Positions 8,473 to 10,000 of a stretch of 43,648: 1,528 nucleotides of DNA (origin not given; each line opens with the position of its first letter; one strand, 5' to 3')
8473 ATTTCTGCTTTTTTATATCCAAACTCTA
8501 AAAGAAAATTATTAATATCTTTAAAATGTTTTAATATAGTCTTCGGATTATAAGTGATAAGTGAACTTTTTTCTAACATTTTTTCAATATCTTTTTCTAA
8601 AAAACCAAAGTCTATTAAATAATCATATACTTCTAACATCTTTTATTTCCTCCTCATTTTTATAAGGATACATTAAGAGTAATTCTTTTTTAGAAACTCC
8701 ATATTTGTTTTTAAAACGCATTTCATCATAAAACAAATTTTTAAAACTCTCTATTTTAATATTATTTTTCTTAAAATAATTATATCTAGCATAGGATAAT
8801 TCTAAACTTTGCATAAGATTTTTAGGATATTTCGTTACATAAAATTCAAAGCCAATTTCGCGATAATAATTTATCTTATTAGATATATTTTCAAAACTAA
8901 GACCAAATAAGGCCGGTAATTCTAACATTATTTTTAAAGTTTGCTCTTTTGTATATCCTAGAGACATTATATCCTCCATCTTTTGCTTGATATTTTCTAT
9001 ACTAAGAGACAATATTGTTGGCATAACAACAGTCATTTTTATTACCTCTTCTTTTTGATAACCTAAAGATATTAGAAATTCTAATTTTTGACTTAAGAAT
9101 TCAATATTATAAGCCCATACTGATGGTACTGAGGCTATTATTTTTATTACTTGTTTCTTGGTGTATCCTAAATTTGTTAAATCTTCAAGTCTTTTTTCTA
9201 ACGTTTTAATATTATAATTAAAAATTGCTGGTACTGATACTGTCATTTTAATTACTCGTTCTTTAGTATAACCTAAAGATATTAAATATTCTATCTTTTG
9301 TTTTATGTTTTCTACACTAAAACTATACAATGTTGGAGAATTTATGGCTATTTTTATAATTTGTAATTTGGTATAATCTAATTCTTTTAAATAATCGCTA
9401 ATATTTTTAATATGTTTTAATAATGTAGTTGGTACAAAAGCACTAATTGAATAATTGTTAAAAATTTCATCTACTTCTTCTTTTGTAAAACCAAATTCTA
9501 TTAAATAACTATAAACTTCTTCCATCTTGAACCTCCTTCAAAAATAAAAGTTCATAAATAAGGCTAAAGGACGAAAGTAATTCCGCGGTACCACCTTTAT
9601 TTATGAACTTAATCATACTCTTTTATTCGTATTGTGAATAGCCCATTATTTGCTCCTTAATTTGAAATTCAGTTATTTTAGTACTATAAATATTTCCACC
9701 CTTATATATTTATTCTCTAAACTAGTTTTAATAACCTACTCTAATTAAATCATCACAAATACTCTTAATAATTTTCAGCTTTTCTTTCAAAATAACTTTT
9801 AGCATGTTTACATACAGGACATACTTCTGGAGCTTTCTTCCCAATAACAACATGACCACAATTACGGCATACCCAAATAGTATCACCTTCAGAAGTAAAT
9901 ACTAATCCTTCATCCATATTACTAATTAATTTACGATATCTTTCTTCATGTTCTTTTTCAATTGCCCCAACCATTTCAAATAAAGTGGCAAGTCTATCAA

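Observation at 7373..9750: A Phe-specific T-box leader drives three mTERF-repeat genes placed ahead of pheS-pheT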

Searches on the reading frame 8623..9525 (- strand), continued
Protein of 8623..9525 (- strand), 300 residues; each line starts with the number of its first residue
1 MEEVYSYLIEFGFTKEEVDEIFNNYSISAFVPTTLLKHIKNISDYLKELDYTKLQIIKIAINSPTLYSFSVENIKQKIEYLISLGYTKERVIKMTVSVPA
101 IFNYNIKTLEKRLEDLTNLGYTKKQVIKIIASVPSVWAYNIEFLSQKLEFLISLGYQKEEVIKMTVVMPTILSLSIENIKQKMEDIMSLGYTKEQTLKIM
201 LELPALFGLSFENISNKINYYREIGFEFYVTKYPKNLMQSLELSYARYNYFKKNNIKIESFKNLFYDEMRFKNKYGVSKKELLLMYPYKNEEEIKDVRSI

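Call 76: find_encoding_contigs(protein=P0055, flank=4500, max_places=1)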
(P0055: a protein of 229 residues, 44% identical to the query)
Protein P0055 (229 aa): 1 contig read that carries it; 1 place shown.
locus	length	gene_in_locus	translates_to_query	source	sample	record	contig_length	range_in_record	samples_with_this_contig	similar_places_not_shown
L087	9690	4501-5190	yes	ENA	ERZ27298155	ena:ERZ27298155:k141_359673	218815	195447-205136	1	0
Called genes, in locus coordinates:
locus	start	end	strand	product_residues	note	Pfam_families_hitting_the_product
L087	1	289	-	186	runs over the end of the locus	PF03838:RecU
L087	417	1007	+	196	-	PF01926:MMR_HSR1, PF02421:FeoB_N (weak), PF03193:RsgA_GTPase (faint)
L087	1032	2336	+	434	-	PF00009:GTP_EFTU, PF01926:MMR_HSR1, PF02421:FeoB_N, PF10662:PduV-EutP (weak), PF00009:GTP_EFTU, PF01926:MMR_HSR1, PF02421:FeoB_N, PF14714:KH_dom-like, +4 more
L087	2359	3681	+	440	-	-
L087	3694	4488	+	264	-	PF02536:mTERF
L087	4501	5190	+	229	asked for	PF02536:mTERF, PF22567:UBA_9 (faint)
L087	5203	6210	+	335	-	-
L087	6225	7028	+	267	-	-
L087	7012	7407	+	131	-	PF02536:mTERF (weak)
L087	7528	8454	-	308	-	-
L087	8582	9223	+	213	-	PF01863:YgjP-like, PF10263:SprT-like (weak)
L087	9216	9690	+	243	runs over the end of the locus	PF22435:MRM3-like_sub_bind, PF00588:SpoU_methylase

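Call 77: find_encoding_contigs(protein=P0111, flank=4500, max_places=1)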
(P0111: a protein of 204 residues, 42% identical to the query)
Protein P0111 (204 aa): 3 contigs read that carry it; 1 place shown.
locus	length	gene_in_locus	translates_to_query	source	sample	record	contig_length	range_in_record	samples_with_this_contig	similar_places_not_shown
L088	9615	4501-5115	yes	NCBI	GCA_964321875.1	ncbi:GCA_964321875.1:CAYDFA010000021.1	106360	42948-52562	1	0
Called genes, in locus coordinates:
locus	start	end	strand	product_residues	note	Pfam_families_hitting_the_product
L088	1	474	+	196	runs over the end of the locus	-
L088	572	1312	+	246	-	PF17774:YlmH_RBD, PF01479:S4 (weak)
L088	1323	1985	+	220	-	PF00565:SNase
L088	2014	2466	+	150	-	PF14470:bPH_3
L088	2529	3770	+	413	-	-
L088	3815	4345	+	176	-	PF01476:LysM, PF23446:LysM1_NFP_LYK (faint), PF23473:LysM3_LYK4_5 (weak), PF23577:LysM_RLK (faint), PF23473:LysM3_LYK4_5 (weak), PF01476:LysM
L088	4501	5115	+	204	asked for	PF02536:mTERF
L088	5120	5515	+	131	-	PF02536:mTERF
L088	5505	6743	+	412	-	-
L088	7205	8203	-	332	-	PF01391:Collagen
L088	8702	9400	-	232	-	-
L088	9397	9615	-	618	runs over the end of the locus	PF10412:TrwB_AAD_bind (faint)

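Call 78: find_encoding_contigs(protein=P0019, flank=4500, max_places=1)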
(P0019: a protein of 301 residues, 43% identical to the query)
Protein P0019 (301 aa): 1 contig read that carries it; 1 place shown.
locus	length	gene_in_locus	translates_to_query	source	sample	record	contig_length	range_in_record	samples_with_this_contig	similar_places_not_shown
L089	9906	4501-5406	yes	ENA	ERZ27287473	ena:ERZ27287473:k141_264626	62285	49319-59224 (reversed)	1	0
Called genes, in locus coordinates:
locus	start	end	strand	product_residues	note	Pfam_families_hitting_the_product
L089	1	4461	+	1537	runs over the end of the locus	PF02811:PHP, PF00929:RNase_T, PF02811:PHP, PF07733:DNA_pol3_alpha, PF17657:DNA_pol3_finger, PF14579:HHH_6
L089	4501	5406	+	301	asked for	PF28167:StbA-like (faint), PF02536:mTERF, PF26143:ATRX_C (faint), PF22567:UBA_9 (faint), PF13739:PdaC (faint), PF28576:Transporter_C (faint), PF00627:UBA (faint), PF02536:mTERF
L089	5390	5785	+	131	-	-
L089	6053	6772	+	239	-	PF00561:Abhydrolase_1, PF12697:Abhydrolase_6, PF00326:Peptidase_S9 (weak), PF12695:Abhydrolase_5 (faint), PF12146:Hydrolase_4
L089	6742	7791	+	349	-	PF02912:Phe_tRNA-synt_N, PF01409:tRNA-synt_2d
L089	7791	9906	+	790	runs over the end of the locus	PF01588:tRNA_bind, PF03483:B3_4, PF03484:B5, PF17759:tRNA_synthFbeta, PF03147:FDX-ACB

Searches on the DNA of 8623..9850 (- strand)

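Call 4: search_rna_families(source=window, start=9450, end=9850, threshold=evalue, max_evalue=10, show_alignments=3)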
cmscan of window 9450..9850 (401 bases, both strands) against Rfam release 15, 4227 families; matches with E-value up to 10: 2.
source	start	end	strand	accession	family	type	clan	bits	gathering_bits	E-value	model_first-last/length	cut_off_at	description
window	9564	9762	-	RF00230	T-box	Cis-reg; leader;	-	67.3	93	1.3e-14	1-219/219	no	T-box leader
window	9519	9584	-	RF01795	FourU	Cis-reg; thermoregulator;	-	13.6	60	6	1-65/65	no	FourU thermometer RNA element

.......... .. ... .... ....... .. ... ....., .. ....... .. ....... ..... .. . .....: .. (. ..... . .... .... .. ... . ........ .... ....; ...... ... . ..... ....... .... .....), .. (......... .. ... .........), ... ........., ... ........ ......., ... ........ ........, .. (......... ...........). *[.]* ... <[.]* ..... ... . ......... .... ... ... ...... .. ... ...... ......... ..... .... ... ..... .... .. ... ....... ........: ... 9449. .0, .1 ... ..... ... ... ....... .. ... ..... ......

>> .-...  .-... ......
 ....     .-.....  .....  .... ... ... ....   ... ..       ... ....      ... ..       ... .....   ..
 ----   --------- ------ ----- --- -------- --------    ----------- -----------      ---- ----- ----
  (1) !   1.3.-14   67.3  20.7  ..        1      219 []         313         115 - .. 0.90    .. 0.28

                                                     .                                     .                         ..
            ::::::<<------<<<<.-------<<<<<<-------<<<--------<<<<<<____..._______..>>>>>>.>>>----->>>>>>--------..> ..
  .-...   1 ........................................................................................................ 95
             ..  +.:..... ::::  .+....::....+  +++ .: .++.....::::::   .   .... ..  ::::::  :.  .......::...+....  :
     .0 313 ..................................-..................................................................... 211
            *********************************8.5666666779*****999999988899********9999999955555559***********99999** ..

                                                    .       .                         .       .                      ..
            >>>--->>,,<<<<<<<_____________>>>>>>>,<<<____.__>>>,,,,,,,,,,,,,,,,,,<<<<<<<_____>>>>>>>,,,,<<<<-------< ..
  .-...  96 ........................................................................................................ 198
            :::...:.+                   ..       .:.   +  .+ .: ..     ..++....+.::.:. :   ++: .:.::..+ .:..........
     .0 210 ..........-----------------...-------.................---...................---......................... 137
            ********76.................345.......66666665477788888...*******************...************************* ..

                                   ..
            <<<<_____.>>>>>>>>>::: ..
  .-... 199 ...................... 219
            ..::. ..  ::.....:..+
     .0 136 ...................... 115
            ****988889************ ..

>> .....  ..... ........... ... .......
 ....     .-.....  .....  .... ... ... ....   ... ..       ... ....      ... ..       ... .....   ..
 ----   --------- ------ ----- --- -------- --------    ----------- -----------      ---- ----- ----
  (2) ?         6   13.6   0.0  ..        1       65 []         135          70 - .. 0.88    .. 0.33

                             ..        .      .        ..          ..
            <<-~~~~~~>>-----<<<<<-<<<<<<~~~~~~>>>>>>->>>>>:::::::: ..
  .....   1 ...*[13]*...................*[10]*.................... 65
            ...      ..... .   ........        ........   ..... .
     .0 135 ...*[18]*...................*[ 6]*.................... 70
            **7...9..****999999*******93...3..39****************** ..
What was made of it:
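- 9564..9762 (-): T-box leader: Stem I with AGAGA bulge, GGUGGAA distal loop and AGUA/GAA specifier loop; reduced Stem II; Stem III; antiterminator. RF00230 full-length match, 67.3 bits, E = 1.3e-14, below the gathering score of 93 (call 4).
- On T-box leader (RF00230): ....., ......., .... and GAA are aligned to the model (call 4).
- The T-box match is below Rfam's gathering score (call 4).
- Tried and rejected: Only the E-value mode on the leader revealed the sub-threshold T-box (call 4).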

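Call 26: search_rna_families(sources=[L010, L011, L012, L013, L014, L061], threshold=evalue, max_evalue=0.001)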
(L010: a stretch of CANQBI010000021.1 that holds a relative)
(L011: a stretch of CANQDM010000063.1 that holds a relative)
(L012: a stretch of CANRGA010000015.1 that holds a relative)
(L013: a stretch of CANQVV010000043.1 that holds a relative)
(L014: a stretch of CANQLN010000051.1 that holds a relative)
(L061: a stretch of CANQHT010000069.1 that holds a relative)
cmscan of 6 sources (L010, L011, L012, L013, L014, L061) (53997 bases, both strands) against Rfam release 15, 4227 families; matches with E-value up to 0.001: 8.
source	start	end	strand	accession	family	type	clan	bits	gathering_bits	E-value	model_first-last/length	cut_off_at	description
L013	10369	10723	+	RF00023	tmRNA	Gene;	CL00001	107.2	47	5.3e-41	1-374/374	no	transfer-messenger RNA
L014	3767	3965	+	RF00230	T-box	Cis-reg; leader;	-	78.6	93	2.1e-15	1-219/219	no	T-box leader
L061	603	801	+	RF00230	T-box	Cis-reg; leader;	-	73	93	5.9e-14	1-219/219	no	T-box leader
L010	1369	1565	+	RF00230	T-box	Cis-reg; leader;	-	65.8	93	4.2e-12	1-219/219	no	T-box leader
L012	1917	1987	-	RF00005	tRNA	Gene; tRNA;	CL00001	62.4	29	3.3e-11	1-71/71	no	tRNA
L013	3032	3231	+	RF00230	T-box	Cis-reg; leader;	-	55.4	93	1.9e-09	1-219/219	no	T-box leader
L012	5769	5965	+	RF00230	T-box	Cis-reg; leader;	-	53.4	93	6.6e-09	1-219/219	no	T-box leader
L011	544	740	+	RF00230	T-box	Cis-reg; leader;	-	53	93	8.1e-09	1-219/219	no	T-box leader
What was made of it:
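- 9564..9762 (-): Homologous leaders in 6 relatives score 53-79 bits (call 26).
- On T-box leader (RF00230): Relatives score 53-79 bits (call 26).
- Checked: The six species-level relatives score 53-79 bits at the same place (call 26).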

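Call 27: search_rna_families(sources=[L018, L027, L020, L022, L026, L034], threshold=evalue, max_evalue=0.001)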
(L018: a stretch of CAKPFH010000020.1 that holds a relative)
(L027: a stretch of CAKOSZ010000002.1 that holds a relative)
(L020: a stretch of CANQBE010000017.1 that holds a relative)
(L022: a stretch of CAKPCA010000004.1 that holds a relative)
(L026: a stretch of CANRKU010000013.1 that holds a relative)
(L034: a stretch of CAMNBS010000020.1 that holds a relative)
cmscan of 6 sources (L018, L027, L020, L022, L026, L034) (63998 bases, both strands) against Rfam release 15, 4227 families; matches with E-value up to 0.001: 8.
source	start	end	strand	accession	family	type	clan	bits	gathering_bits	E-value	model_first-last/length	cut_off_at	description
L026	5800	5968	+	RF00230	T-box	Cis-reg; leader;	-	93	93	4.7e-19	1-219/219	no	T-box leader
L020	4615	4783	+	RF00230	T-box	Cis-reg; leader;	-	87.8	93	1e-17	1-219/219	no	T-box leader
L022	3904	4083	+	RF00230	T-box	Cis-reg; leader;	-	74.2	93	3.4e-14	1-219/219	no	T-box leader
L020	10851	10924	+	RF00005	tRNA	Gene; tRNA;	CL00001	71.1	29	1.5e-13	1-71/71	no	tRNA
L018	1365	1526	+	RF00230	T-box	Cis-reg; leader;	-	68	93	1.3e-12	1-219/219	no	T-box leader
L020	10937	11018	+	RF00005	tRNA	Gene; tRNA;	CL00001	58.6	29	4.2e-10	1-71/71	no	tRNA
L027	7542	7708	+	RF00230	T-box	Cis-reg; leader;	-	56.4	93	1.3e-09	1-219/219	no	T-box leader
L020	10851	10925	-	RF04354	Plastid-ycf2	Cis-reg;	-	41.7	65.7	2.3e-05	1-75/75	no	Plastid-ycf2 5UTR RNA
